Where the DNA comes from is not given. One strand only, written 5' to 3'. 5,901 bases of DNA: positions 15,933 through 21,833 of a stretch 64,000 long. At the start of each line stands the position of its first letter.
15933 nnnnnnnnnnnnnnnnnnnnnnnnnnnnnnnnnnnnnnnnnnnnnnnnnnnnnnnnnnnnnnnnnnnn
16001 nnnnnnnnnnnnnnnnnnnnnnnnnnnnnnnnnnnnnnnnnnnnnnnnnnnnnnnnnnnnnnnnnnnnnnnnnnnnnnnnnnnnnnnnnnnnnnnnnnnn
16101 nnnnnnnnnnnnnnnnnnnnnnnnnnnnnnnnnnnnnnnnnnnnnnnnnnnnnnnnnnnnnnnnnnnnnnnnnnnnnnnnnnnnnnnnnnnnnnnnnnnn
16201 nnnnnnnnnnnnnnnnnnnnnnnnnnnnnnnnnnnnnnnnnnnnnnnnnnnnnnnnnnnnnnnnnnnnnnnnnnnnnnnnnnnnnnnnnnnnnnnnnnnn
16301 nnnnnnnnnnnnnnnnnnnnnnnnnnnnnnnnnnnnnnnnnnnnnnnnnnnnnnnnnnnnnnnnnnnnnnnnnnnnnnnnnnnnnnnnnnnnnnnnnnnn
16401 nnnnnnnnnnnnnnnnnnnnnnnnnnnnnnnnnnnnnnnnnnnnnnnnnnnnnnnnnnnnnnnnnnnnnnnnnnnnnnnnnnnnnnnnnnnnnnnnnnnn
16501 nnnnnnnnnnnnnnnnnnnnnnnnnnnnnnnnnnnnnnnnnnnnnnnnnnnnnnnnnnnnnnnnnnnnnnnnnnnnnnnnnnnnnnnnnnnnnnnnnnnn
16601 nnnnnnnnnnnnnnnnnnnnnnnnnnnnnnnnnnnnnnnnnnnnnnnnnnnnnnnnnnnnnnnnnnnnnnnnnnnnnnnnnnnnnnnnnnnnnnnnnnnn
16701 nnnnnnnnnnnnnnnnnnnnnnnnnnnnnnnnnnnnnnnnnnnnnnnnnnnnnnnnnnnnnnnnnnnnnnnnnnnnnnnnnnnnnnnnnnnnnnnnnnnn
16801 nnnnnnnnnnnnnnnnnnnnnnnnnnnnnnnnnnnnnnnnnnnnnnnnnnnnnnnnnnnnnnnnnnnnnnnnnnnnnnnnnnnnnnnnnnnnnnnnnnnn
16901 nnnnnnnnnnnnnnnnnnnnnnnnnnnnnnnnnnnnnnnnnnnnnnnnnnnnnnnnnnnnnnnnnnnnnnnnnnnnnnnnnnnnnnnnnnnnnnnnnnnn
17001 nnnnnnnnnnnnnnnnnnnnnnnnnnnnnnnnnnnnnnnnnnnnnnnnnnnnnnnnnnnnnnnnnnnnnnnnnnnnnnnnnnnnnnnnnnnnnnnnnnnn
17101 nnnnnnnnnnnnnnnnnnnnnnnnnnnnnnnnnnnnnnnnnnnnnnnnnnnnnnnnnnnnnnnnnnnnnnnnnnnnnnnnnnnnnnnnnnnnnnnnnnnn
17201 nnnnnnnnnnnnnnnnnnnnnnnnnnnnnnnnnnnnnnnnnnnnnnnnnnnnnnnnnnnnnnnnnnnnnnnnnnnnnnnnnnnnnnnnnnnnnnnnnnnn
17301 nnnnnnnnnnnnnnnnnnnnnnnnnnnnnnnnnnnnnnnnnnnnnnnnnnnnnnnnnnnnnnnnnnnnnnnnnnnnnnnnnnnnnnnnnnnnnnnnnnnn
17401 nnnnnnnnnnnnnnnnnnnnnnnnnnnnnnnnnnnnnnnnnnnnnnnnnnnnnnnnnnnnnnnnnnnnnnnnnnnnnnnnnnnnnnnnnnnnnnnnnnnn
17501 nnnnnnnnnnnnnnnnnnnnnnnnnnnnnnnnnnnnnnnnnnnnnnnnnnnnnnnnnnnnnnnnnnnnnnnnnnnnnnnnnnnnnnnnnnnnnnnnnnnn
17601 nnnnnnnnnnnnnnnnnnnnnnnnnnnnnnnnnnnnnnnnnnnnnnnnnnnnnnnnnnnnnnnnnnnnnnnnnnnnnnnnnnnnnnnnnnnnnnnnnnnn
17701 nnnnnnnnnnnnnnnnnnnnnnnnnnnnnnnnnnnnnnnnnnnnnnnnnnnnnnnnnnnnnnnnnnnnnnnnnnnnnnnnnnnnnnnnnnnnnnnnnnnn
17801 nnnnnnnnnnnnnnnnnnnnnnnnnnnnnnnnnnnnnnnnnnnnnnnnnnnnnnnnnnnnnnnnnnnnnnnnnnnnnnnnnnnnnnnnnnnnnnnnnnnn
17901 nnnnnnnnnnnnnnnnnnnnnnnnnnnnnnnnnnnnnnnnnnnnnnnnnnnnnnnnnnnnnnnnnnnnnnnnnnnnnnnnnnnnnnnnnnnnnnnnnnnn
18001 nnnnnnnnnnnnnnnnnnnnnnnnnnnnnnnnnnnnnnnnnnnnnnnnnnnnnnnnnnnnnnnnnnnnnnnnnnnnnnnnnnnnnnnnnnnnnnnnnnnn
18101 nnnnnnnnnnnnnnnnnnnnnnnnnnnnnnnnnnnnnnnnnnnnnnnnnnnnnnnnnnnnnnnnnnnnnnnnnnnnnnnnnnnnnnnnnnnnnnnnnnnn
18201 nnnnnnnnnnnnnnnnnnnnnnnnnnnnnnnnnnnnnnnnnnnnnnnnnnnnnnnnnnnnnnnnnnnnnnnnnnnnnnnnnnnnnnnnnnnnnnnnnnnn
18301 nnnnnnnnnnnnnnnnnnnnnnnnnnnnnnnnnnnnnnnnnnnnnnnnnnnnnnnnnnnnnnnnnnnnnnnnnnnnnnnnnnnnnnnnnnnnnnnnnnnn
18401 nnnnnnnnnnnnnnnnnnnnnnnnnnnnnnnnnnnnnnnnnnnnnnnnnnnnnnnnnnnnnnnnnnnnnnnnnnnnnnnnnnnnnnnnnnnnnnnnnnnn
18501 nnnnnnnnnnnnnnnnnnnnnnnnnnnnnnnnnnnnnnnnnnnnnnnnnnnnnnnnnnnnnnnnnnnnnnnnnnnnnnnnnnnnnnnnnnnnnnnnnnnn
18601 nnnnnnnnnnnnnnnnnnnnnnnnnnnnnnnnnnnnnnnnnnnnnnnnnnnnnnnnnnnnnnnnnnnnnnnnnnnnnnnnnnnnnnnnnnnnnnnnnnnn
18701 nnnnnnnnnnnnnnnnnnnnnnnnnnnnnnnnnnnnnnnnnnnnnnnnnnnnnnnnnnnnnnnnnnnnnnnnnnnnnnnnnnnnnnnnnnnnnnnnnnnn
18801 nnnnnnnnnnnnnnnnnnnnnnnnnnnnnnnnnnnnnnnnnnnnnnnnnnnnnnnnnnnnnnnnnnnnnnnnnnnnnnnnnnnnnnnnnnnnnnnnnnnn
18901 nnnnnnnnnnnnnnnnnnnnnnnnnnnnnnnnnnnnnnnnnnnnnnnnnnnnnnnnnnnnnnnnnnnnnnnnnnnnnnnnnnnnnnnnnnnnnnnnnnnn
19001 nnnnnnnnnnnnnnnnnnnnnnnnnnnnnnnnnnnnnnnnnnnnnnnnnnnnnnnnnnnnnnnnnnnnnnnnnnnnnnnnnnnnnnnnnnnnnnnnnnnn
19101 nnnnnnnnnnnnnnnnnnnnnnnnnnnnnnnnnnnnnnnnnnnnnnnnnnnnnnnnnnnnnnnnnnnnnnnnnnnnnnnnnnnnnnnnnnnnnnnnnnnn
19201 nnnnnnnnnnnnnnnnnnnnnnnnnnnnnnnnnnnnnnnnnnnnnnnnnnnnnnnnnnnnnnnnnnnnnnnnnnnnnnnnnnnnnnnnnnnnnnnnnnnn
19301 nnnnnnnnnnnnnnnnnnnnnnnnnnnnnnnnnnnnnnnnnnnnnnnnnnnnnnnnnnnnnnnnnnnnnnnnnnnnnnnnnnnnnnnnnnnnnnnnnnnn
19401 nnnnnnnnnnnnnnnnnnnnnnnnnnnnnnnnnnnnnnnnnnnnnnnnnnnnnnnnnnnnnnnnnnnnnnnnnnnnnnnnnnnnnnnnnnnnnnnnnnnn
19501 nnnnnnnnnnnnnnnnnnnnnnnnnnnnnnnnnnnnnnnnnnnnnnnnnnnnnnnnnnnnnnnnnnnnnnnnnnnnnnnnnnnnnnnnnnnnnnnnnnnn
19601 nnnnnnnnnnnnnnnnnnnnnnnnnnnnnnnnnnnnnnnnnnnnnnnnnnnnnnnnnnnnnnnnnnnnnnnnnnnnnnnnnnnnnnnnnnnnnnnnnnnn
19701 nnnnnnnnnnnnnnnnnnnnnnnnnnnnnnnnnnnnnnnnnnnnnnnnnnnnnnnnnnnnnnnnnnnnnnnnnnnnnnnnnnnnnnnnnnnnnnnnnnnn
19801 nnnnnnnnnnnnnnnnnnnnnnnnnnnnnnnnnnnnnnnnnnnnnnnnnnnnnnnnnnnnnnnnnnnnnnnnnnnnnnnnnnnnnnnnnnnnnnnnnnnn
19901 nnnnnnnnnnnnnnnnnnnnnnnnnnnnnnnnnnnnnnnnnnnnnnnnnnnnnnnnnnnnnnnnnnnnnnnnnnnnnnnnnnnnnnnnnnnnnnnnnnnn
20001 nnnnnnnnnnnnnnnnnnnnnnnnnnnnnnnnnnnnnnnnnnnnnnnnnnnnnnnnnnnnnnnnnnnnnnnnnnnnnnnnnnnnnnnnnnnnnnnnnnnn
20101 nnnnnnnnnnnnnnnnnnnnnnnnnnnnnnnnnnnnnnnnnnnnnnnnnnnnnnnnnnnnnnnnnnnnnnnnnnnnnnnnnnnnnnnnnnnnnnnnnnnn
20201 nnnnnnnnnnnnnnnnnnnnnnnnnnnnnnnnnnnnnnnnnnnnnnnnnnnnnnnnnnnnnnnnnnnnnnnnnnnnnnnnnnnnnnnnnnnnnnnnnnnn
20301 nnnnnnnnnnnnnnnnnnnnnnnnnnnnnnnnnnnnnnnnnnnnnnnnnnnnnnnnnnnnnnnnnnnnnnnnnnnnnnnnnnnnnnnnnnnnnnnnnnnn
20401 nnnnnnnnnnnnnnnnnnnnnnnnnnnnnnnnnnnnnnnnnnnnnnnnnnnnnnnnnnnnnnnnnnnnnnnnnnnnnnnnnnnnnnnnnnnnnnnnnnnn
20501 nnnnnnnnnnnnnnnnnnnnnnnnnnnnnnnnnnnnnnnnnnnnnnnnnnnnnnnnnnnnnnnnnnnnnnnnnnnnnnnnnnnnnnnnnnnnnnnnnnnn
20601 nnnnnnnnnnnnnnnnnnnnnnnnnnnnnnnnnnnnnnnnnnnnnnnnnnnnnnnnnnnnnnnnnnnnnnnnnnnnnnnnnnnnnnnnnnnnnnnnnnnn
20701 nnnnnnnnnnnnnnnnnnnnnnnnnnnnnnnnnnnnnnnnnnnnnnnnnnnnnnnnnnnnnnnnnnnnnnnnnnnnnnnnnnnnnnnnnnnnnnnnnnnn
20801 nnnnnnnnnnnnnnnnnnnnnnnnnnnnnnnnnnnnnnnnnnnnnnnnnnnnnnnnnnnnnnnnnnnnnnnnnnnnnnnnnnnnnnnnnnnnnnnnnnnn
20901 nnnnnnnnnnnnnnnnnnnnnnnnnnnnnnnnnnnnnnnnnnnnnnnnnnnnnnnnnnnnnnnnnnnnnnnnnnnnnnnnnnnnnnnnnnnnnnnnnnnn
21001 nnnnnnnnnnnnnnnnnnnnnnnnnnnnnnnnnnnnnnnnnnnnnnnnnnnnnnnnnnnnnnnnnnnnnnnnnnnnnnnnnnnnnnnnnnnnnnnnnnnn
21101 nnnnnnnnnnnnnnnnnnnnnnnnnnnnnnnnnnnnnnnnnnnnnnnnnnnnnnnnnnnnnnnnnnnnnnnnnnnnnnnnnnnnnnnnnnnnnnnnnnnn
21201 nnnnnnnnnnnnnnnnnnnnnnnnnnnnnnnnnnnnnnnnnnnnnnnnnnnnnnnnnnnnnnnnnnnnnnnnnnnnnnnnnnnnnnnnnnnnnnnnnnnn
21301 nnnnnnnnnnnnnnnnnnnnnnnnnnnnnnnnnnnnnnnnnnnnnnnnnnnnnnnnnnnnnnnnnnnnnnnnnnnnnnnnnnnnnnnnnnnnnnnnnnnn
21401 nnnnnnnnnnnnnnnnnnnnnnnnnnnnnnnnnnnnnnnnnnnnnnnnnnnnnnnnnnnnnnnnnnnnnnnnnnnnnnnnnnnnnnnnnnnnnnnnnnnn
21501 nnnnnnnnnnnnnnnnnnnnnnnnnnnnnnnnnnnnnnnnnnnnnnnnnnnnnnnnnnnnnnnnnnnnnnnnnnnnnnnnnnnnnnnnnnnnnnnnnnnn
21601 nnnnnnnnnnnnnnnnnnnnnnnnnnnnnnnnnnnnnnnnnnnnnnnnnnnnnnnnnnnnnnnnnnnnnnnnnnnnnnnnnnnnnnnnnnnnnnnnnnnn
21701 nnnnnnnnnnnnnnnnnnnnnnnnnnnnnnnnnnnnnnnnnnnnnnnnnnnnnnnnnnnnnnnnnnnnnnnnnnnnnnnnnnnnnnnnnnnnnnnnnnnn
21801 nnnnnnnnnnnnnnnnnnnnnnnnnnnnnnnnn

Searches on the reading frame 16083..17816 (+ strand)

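Call 18: search_protein_families(library=pfam, proteins=[window:16083-17816:+], max_evalue=0.001)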
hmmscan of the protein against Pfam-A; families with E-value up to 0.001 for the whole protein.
window:16083-17816:+ (577 aa): 6 families
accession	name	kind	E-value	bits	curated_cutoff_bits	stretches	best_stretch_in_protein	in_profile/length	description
PF02775.26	TPP_enzyme_C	-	4.1e-23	82.3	21.9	1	361-505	1-150/151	Thiamine pyrophosphate enzyme, C-terminal TPP binding domain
PF01855.24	POR_N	-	4.2e-16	59.8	27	1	14-223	2-223/231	Pyruvate flavodoxin/ferredoxin oxidoreductase, thiamine diP-bdg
PF00037.32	Fer4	-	1.3e-07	31.6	21.1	1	551-573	2-24/24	4Fe-4S binding domain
PF12797.12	Fer4_2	-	3.9e-07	30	24.5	0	523-542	4-22/22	4Fe-4S binding domain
PF12837.12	Fer4_6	-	4.9e-05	23.5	25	0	550-572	2-24/24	4Fe-4S binding domain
PF13237.11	Fer4_10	-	9.7e-05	22.7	25.5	1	523-567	3-52/53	4Fe-4S dicluster domain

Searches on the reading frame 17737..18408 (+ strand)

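Call 18: search_protein_families(library=pfam, proteins=[window:17737-18408:+], max_evalue=0.001)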
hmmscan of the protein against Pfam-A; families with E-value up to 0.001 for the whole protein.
window:17737-18408:+ (223 aa): 1 family
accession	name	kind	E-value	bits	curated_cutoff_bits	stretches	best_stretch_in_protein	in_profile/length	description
PF01558.24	POR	-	2.2e-37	129.3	27.4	1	44-220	1-172/173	Pyruvate ferredoxin/flavodoxin oxidoreductase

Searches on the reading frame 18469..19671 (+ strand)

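Call 5: search_protein_families(library=pfam, proteins=[window:18469-19671:+], max_evalue=0.01)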
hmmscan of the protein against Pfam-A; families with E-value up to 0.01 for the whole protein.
window:18469-19671:+ (400 aa): 1 family
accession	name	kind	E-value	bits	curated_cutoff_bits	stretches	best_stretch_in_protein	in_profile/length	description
PF01996.21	F420_ligase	-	3.5e-57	193.8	25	1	14-393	1-218/218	F420-0:Gamma-glutamyl ligase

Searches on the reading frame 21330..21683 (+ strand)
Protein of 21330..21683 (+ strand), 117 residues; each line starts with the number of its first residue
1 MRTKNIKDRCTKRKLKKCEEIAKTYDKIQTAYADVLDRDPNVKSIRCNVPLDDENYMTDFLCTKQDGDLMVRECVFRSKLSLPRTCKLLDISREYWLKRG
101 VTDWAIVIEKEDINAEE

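Call 5: search_protein_families(library=pfam, proteins=[window:21330-21683:+], max_evalue=0.01)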
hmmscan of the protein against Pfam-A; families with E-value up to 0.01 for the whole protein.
window:21330-21683:+ (117 aa): 1 family
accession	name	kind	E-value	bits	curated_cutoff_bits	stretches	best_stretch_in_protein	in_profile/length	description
PF08722.17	Tn7_TnsA-like_N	-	0.00035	21.5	26.5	1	52-107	23-83/85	TnsA-like endonuclease N terminal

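Call 40: find_encoding_contigs(protein=window:21330-21683:+, flank=3000, max_places=10)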
Protein window:21330-21683:+ (117 aa): no gene with exactly this product is on record in the collection.

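Call 45: search_solved_structures(query=window:21330-21683:+, max_evalue=1)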
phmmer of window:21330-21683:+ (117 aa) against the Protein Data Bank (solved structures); distinct sequences matched with E-value up to 1: 3.
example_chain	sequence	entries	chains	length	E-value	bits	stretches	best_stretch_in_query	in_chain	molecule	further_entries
6fie_B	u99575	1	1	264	0.96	12.7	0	10-98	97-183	Calbindin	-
2f33_A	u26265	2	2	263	0.98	12.7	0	10-98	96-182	Calbindin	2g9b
1f1z_A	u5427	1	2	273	0.99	12.6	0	53-111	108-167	TNSA ENDONUCLEASE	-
